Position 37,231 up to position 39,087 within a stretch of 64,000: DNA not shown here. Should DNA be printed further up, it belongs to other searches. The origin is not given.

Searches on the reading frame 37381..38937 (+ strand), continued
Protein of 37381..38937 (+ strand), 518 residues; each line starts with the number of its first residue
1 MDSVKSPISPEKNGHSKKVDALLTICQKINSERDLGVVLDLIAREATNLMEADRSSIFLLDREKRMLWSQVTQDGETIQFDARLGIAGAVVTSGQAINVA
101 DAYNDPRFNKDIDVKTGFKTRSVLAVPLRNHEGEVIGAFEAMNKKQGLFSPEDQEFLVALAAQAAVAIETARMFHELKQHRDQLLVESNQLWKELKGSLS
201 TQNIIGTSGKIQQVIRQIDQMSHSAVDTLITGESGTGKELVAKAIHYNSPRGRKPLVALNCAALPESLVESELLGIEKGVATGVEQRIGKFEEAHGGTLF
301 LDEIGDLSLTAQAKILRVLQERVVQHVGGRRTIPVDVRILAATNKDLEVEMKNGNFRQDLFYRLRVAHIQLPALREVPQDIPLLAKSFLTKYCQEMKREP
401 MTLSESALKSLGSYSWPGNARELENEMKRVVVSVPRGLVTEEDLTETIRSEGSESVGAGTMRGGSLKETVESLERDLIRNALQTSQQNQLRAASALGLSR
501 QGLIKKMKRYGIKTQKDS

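Call 13: find_encoding_contigs(protein=P0001, flank=10000, max_places=3)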
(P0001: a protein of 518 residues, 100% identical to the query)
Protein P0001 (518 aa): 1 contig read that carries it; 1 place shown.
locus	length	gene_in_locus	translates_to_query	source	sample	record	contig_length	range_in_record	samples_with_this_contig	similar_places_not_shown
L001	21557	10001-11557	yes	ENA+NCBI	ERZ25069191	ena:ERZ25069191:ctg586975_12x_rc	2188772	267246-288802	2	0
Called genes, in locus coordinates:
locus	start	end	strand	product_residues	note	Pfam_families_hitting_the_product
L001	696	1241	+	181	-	PF02627:CMD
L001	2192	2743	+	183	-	PF05598:DUF772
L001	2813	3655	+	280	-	PF01609:DDE_Tnp_1, PF13751:DDE_Tnp_1_6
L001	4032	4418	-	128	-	PF01042:Ribonuc_L-PSP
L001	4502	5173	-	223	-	-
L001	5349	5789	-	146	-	PF01797:Y1_Tnp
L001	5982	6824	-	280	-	PF01609:DDE_Tnp_1, PF13751:DDE_Tnp_1_6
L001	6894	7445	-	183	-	PF05598:DUF772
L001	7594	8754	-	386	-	PF00355:Rieske, PF19112:VanA_C (faint)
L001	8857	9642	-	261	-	PF14518:Haem_oxygenas_2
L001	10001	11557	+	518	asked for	PF13185:GAF_2, PF01590:GAF, PF13492:GAF_3, PF00158:Sigma54_activat, PF14532:Sigma54_activ_2, PF25601:AAA_lid_14, PF02954:HTH_8, PF18024:HTH_50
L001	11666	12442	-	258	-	PF00487:FA_desaturase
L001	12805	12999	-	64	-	-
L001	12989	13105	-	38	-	-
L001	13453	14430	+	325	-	PF16868:NMT1_3 (weak)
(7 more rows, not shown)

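Call 14: find_encoding_contigs(protein=P0064, flank=8000, max_places=2)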
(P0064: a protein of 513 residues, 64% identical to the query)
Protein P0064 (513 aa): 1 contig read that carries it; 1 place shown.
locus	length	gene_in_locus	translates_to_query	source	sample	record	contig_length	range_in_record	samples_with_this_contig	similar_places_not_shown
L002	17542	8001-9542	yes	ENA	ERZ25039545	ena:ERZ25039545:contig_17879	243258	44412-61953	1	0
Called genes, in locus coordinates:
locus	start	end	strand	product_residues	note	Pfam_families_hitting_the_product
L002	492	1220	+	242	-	PF00994:MoCF_biosynth, PF24102:FLAD1_M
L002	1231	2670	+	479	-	-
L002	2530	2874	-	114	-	-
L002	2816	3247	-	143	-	PF02391:MoaE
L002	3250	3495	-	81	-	PF02597:ThiS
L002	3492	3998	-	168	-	PF00994:MoCF_biosynth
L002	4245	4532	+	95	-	PF00027:cNMP_binding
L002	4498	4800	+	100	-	PF00027:cNMP_binding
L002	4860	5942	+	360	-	PF01594:AI-2E_transport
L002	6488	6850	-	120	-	-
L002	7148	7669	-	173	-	-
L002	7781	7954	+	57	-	-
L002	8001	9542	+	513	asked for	PF01590:GAF, PF13185:GAF_2, PF13492:GAF_3, PF00158:Sigma54_activat, PF14532:Sigma54_activ_2, PF07728:AAA_5 (weak), PF25601:AAA_lid_14, PF02954:HTH_8, +1 more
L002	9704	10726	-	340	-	PF13098:Thioredoxin_2 (weak), PF13462:Thioredoxin_4, PF01323:DSBA, PF13743:Thioredoxin_5 (faint)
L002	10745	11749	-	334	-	PF13400:Tad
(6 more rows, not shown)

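Call 21: search_protein_representatives(protein=window:37381-38934:+)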
Query: 518 residues. Proteins with E-value up to 0.001 (for the whole library): 233783; up to 1e-10: 159924; up to 1e-30: 80253. The best 150 are listed.
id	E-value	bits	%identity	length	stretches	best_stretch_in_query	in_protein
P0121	1.0e-188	644.3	61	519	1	9-513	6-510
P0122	1.0e-161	555.2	55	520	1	15-511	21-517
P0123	1.2e-148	512.1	51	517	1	17-511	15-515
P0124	3.8e-142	490.7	32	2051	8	27-176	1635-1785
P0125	7.7e-136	469.9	46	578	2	15-474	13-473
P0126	8.1e-135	466.6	48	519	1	16-512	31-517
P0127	2.2e-132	458.5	59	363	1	29-389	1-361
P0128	2.2e-131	455.2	45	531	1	18-512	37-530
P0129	2.3e-131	455.1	50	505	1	18-512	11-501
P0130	5.9e-131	453.8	58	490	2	248-492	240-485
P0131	8.4e-131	453.3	42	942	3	204-444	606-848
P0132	8.4e-130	450.0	61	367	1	50-412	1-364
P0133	1.1e-129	449.6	48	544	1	19-513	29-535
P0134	5.7e-129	447.3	49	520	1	17-512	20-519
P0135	7.3e-128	443.6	46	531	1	8-516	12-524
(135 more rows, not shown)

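Call 24: search_protein_families(library=ncbifam, proteins=[window:37381-38934:+], max_evalue=0.00001)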
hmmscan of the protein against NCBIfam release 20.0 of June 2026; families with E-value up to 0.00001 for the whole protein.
window:37381-38934:+ (518 aa): 31 families (the best 25 are shown)
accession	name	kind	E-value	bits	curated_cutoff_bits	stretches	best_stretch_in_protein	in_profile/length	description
TIGR01817.1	nifA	equivalog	2.8e-110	369.6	528.85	1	18-511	3-503/534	nif-specific transcriptional activator NifA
NF008469.0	PRK11361.1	equivalog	3.3e-102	342.5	714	1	187-513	128-457/461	acetoacetate metabolism transcriptional regulator AtoC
NF041552.1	TF_PrdR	equivalog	7.1e-102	341.6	795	1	154-511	222-577/577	sigma-54 dependent transcriptional regulator PrdR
NF003451.0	PRK05022.1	equivalog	9.7e-102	341.3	476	1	122-513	114-511/512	nitric oxide reductase transcriptional regulator NorR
TIGR02915.1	PEP_resp_reg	equivalog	1.2e-99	334.1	502.6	1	186-513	123-445/445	PEP-CTERM-box response regulator transcription factor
TIGR01818.1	ntrC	equivalog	4.8e-94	315.8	558.6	1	199-508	131-461/463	nitrogen regulation protein NR(I)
NF050807.1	TransRegFlbDCaul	equivalog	9.8e-89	298.3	750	1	202-511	118-439/454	sigma-54-dependent transcriptional regulator FlbD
NF007689.0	PRK10365.1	equivalog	7.4e-83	278.8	760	1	174-509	110-441/441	sigma-54-dependent response regulator transcription factor ZraR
NF011958.0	PRK15429.1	equivalog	5.9e-82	276.4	830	1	125-515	302-689/692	formate hydrogenlyase transcriptional activator FlhA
NF038308.1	RNA_repair_RtcR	equivalog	3.7e-81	273.6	650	1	176-513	154-519/530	RNA repair transcriptional activator RtcR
TIGR02329.1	propionate_PrpR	equivalog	9.4e-80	268.7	499.2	1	180-508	191-525/526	propionate catabolism operon regulatory protein PrpR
TIGR02974.1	phageshock_pspF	equivalog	1.9e-78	264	443.55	1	204-434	1-233/336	phage shock protein operon transcriptional activator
NF008176.1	PRK10923.1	equivalog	3e-78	263.5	620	1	193-447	129-384/469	nitrogen regulation protein NR(I)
NF011953.0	PRK15424.1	equivalog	1.1e-75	255.3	703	1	191-509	208-533/538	propionate catabolism operon regulatory protein PrpR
NF041906.1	V4R_TF_MobR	exception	1.8e-75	254.5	999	1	191-510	221-544/544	phenol degradation transcriptional regulator MobR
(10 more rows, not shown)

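Call 25: search_solved_structures(query=window:37381-38934:+, show_alignments=0, max_evalue=1e-30)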
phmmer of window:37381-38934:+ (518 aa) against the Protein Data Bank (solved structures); distinct sequences matched with E-value up to 1e-30: 37.
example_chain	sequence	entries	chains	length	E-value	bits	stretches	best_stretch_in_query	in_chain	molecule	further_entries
9qq6_C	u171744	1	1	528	1.7e-84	287.4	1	71-509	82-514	Nif-specific regulatory protein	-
1ojl_A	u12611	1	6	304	1.5e-74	254.6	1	203-509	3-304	TRANSCRIPTIONAL REGULATORY PROTEIN ZRAR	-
8p53_C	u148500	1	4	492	7.7e-70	239.1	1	202-455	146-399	Transcriptional regulator FleQ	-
5exx_A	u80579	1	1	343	4.7e-68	233.2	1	202-455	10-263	Transcriptional regulator FleQ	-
6jdi_A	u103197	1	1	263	4.4e-67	230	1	202-449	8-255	Nitrogen assimilation regulatory protein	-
6j7e_A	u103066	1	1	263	2.2e-66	227.7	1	202-449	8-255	Nitrogen assimilation regulatory protein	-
7ejw_C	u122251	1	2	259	3.1e-66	227.2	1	202-447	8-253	Transcriptional regulator FleQ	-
5exp_A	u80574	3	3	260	5.5e-66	226.4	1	202-446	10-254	Transcriptional regulator FleQ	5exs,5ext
6jdl_A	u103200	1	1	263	5.7e-66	226.3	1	202-449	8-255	Nitrogen assimilation regulatory protein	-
26jl_A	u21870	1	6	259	8.2e-66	225.8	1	203-444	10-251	Flagellar regulatory protein A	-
8pb9_D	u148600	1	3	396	9.7e-66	225.6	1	202-446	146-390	Transcriptional regulator FleQ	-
4l4u_A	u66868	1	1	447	2.5e-65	224.2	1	180-512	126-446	Transcriptional regulator (NtrC family)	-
6iy8_A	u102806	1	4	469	2.7e-65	224.1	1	205-433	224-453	Positive regulator CapR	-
4ly6_A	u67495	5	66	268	4.1e-62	213.6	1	188-433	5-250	Transcriptional regulator (NtrC family)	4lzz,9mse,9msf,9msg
1ny5_A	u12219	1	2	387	4.6e-62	213.5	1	180-433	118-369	transcriptional regulator (NtrC family)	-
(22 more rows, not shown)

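Call 27: find_related_loci(query=A1, collection=genome_contigs, flank=10000)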
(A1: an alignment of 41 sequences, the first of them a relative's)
Query A1 (518 aa) in genome_contigs; peptide patterns used: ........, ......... (x = any residue, [..] = any of these).
600 stretches matched a pattern (row limit reached: there are more); 595 encode a relative of the query (tblastn E <= 1e-3); the best 80 are kept; 80 distinct loci.
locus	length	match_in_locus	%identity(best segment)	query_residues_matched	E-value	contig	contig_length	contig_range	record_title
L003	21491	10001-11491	59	17-512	0e+0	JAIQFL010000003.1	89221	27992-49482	MAG: Terriglobia bacterium isolate SRVP_16 SR-VP_26_10_2019_C_20cm_scaffold_519, whole genome shotgun sequence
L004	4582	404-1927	56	17-515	0e+0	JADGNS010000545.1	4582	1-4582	MAG: Candidatus Solibacter sp. isolate Chersky.14_27 contig-100_10286, whole genome shotgun sequence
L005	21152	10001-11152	47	132-513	5e-101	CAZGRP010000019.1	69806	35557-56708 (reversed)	MAG TPA_asm: uncultured Cytophagia bacterium isolate SRP216583_co2_59 genome assembly, contig: NODE_152_length_69806_cov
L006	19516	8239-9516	41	76-501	4e-94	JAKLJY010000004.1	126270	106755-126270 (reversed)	MAG: Myxococcota bacterium isolate MAG.78 MAG.78-NODE_4_length_126270_cov_6.202729, whole genome shotgun sequence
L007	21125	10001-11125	47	135-508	8e-94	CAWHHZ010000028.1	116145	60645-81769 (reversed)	MAG: uncultured Acidobacteriota bacterium isolate MFD01721.bin.1.231 genome assembly, contig: contig_67592, whole genome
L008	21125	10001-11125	44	133-518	6e-88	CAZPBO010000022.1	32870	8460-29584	MAG TPA_asm: uncultured Planctomycetota bacterium isolate binchicken_co6_430 genome assembly, contig: NODE_998_length_32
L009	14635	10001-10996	47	187-512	2e-87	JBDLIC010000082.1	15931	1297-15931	MAG: Nitrospirota bacterium isolate MAG011 MAG011_82, whole genome shotgun sequence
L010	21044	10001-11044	43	137-513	1e-86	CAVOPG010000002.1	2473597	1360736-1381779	MAG: uncultured Acidobacteriota bacterium isolate MFD10007.bin.2.143 genome assembly, contig: contig_12, whole genome sh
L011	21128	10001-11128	43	163-515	2e-85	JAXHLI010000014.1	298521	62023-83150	MAG: Desulfurivibrio sp. isolate Salar_de_Ascotan_soil_MAG_ASO12 contig_9101_polypolish, whole genome shotgun sequence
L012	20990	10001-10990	48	187-512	2e-85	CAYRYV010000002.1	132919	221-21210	MAG TPA_asm: uncultured Desulfobacterales bacterium isolate binchicken_co168_3 genome assembly, contig: NODE_128_length_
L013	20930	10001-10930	47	204-514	3e-84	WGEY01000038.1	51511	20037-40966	MAG: Deltaproteobacteria bacterium isolate S146_62 k151_322649, whole genome shotgun sequence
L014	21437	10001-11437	36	22-511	3e-83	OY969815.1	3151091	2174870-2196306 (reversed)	MAG: uncultured Bacteroidetes bacterium isolate MFD01188.bin.c.1 genome assembly, chromosome: 1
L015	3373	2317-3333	46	204-517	3e-84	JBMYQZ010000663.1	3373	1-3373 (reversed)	MAG: Limisphaerales bacterium isolate ME_XS_2303_bin_8 ME_XS_2303_bin_8_822, whole genome shotgun sequence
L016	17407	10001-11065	42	138-513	3e-83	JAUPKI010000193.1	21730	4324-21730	MAG: Thermodesulfobacteriota bacterium isolate erpe_2018_pw_0hr_WHONDRS-PP48-000085_B_bin.1 scaffold_726598, whole genom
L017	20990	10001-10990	47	187-512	2e-82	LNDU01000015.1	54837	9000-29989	MAG: Nitrospira sp. Ga0074138 Ga0074138_115.1, whole genome shotgun sequence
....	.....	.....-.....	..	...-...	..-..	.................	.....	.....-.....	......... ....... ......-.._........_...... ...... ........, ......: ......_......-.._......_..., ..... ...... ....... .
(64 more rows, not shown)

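Call 47: find_encoding_contigs(protein=P0009, flank=6000, max_places=2)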
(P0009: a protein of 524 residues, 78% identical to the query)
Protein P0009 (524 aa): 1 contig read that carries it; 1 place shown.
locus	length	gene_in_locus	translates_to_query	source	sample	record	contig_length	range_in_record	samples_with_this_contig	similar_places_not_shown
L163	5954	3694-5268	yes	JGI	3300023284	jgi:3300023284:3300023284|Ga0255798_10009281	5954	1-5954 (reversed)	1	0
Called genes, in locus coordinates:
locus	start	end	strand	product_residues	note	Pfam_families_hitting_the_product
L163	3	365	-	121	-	?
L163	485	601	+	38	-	-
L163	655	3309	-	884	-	PF00027:cNMP_binding, PF25873:WHD_MalT, PF00939:Na_sulph_symp, PF03600:CitMHS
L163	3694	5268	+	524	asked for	PF13185:GAF_2, PF01590:GAF, PF13492:GAF_3, PF00158:Sigma54_activat, PF14532:Sigma54_activ_2, PF07728:AAA_5 (weak), PF25601:AAA_lid_14, PF02954:HTH_8, +1 more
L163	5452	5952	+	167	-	?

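Call 48: find_encoding_contigs(protein=P0006, flank=6000, max_places=2)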
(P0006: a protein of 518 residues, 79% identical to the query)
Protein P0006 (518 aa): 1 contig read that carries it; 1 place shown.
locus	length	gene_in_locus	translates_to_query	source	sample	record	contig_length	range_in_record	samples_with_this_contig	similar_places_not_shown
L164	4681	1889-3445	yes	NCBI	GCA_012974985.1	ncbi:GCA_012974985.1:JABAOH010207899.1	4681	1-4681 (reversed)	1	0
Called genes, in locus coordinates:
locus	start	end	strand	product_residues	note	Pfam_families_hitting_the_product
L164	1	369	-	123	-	?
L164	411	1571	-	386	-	PF13416:SBP_bac_8, PF13343:SBP_bac_6 (faint)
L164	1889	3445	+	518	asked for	PF01590:GAF, PF13185:GAF_2, PF13492:GAF_3, PF00158:Sigma54_activat, PF14532:Sigma54_activ_2, PF25601:AAA_lid_14, PF18024:HTH_50, PF02954:HTH_8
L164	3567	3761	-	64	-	-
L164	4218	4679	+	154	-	?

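Call 49: find_encoding_contigs(protein=P0003, flank=6000, max_places=2)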
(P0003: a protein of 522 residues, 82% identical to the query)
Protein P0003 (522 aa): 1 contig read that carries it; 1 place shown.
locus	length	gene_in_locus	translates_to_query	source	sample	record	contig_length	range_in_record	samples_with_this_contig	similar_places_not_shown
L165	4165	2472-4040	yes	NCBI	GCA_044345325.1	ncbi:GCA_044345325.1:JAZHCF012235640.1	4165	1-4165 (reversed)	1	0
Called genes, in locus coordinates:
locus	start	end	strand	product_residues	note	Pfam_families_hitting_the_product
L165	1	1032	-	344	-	?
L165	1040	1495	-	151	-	PF01451:LMWPc (weak)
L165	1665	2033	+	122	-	-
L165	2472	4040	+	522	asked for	PF13185:GAF_2, PF01590:GAF, PF13492:GAF_3, PF00158:Sigma54_activat, PF14532:Sigma54_activ_2, PF25601:AAA_lid_14, PF02954:HTH_8, PF18024:HTH_50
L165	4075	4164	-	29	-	?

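Call 56: predict_structure(alignment_id=A1)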
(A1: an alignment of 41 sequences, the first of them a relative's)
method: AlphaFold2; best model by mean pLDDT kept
length: 518 residues; sequences in the alignment: 41
mean_pLDDT: 86.0   pTM: 0.59
mean pLDDT of the five models: 86.0, 84.7, 84.5, 84.2, 83.1
residues with pLDDT >= 90: 300; 70-90: 168; 50-70: 24; < 50: 26
segments of 3 or more residues with pLDDT < 50: 1-12, 453-464
pLDDT, mean of each block of 10 residues (from residue 1): 38 70 88 88 91 92 88 68 92 94 90 84 95 92 92 94 92 89 89 77 82 91 88 89 91 92 87 81 75 95 93 92 89 93 94 94 92 90 93 92 93 83 93 90 87 40 57 90 90 91 91 65
secondary structure, 60 per line:
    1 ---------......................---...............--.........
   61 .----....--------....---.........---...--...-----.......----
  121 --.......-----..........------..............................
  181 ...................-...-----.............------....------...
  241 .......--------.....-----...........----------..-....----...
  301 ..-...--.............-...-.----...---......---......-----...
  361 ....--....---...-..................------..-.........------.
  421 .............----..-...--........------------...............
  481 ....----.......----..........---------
elements in order: H10-31 H35-49 E52-61 E66-69 E78-81 H85-93 E97-99 H110-116 E123-129 E135-144 H151-199 H209-221 E228-231 H238-247 E256-260 H266-274 H290-293 E298-302 H309-321 E323-325 E332-334 E338-343 H347-352 H358-364 E367-370 H378-395 H405-413 H420-433 H446-453 H466-484 H489-495 H500-509
